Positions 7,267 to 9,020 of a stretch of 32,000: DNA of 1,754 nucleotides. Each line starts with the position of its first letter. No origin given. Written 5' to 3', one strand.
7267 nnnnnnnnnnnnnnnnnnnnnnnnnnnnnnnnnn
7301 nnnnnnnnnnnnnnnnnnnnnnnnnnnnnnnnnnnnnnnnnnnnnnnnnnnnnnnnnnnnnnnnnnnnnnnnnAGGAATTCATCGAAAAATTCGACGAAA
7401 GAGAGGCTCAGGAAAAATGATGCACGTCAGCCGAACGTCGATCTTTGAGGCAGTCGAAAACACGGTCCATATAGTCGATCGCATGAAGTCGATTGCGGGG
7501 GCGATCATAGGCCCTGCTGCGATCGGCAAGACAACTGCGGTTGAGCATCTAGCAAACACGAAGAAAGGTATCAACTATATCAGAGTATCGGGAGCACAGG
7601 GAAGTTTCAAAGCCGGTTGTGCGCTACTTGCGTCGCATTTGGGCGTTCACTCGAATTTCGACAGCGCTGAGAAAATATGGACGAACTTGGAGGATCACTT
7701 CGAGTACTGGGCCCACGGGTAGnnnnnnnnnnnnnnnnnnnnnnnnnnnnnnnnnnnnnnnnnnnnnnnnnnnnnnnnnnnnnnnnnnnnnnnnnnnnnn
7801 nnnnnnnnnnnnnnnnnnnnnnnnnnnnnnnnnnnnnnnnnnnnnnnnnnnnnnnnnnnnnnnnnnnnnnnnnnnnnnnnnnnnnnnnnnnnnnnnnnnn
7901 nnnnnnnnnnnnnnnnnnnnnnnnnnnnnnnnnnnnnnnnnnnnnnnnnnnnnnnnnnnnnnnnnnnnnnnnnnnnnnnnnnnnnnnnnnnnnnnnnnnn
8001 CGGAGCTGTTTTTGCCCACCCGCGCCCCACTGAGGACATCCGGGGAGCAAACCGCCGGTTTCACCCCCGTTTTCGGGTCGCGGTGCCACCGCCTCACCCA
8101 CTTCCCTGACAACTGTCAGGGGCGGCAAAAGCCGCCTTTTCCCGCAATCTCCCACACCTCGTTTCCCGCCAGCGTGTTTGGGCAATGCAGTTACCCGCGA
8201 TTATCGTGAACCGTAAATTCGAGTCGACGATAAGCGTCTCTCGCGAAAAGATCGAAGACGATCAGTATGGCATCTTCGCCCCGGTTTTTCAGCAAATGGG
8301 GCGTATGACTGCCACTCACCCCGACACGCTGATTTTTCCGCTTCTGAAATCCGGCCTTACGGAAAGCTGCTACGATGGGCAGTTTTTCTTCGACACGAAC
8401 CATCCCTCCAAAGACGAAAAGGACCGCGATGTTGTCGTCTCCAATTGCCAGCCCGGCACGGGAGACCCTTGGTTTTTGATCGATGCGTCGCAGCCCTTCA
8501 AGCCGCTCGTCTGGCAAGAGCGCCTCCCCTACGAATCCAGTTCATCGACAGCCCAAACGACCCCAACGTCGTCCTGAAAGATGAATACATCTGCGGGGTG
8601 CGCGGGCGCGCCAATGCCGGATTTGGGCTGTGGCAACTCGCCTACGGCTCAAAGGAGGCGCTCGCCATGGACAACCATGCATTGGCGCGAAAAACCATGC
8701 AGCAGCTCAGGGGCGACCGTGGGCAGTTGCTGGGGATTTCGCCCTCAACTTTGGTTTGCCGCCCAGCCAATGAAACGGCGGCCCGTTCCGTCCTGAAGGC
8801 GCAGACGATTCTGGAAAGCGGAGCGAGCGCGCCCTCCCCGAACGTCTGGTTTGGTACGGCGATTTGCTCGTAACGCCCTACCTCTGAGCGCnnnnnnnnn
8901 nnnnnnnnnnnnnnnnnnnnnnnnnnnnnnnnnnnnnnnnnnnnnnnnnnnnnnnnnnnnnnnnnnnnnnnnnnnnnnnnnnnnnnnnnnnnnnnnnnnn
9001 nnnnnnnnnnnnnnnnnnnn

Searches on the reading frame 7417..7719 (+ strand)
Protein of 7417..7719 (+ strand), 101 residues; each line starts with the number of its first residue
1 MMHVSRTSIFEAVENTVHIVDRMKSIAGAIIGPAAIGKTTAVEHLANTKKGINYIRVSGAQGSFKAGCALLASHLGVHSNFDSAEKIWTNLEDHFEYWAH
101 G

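Call 81: search_protein_families(library=pfam, proteins=[window:7417-7719:+], max_evalue=0.001)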
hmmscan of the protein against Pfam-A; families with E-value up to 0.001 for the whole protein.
window:7417-7719:+ (101 aa): 1 family
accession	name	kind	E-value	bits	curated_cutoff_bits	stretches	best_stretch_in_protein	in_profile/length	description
PF13401.12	AAA_22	-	0.00049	20.8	27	1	28-95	8-79/130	AAA domain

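Call 82: search_protein_families(library=phrogs, proteins=[window:7417-7719:+], max_evalue=0.001)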
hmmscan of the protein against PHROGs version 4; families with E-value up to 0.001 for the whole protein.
window:7417-7719:+ (101 aa): 0 families

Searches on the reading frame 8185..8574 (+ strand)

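Call 81: search_protein_families(library=pfam, proteins=[window:8185-8574:+], max_evalue=0.001)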
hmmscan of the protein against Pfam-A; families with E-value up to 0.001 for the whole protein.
window:8185-8574:+ (130 aa): 1 family
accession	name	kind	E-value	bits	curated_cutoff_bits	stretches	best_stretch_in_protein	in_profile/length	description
PF10124.15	Mu-like_gpT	-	1.4e-47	162.9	20.1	1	7-125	67-185/289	Mu-like prophage major head subunit gpT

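Call 82: search_protein_families(library=phrogs, proteins=[window:8185-8574:+], max_evalue=0.001)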
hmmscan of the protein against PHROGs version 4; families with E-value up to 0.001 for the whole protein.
window:8185-8574:+ (130 aa): 1 family
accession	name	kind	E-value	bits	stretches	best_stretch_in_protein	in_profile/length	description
phrog_371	-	head and packaging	6.6e-44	151.4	1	6-124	74-199/303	major head protein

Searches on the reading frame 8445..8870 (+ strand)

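Call 82: search_protein_families(library=phrogs, proteins=[window:8445-8870:+], max_evalue=0.001)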
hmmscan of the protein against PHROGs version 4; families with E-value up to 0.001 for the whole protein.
window:8445-8870:+ (142 aa): 2 families
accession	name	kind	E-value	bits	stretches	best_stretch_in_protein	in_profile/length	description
phrog_371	-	head and packaging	9.5e-26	91.8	1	29-135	191-291/303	major head protein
phrog_4523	-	head and packaging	0.00043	20.1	1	68-122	500-554/644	major head and protease protein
